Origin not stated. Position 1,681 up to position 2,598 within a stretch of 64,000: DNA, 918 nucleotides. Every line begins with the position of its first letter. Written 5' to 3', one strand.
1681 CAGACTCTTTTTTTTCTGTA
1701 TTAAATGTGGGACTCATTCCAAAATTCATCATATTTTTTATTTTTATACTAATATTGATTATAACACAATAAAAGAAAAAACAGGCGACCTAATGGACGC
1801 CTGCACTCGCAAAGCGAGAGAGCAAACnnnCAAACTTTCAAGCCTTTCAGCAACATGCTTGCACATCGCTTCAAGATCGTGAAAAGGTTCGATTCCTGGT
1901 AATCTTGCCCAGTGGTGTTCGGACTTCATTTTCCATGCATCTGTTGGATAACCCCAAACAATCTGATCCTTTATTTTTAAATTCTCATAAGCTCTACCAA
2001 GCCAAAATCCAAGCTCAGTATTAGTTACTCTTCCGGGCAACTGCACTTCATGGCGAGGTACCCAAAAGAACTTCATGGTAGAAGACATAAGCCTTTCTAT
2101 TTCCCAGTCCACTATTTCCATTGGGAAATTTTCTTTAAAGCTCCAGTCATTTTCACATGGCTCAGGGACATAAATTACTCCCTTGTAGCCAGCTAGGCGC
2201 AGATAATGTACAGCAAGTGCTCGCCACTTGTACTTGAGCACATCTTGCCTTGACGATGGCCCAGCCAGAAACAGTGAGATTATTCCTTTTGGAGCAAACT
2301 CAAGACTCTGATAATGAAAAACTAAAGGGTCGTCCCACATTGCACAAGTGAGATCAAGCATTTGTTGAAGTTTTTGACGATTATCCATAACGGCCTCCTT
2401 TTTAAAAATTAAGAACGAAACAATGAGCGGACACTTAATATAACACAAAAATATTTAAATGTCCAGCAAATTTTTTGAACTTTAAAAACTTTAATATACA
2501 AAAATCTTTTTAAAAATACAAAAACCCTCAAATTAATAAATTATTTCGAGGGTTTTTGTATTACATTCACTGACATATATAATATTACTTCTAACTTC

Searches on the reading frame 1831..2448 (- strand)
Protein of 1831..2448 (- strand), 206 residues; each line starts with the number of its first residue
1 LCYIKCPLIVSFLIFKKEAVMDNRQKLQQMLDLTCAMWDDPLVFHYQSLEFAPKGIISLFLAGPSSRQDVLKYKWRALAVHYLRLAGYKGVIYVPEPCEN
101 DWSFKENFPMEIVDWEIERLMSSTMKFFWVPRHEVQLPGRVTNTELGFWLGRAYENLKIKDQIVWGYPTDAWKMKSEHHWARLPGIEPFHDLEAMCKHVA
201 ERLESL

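Call 58: search_protein_families(library=pfam, proteins=[window:1831-2448:-], max_evalue=0.001)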
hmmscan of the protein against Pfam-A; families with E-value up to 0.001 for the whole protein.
window:1831-2448:- (206 aa): 1 family
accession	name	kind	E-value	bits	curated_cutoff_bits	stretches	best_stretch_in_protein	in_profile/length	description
PF15891.11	Nuc_deoxyri_tr2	-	0.00014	22.6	30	1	58-152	3-94/105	Nucleoside 2-deoxyribosyltransferase like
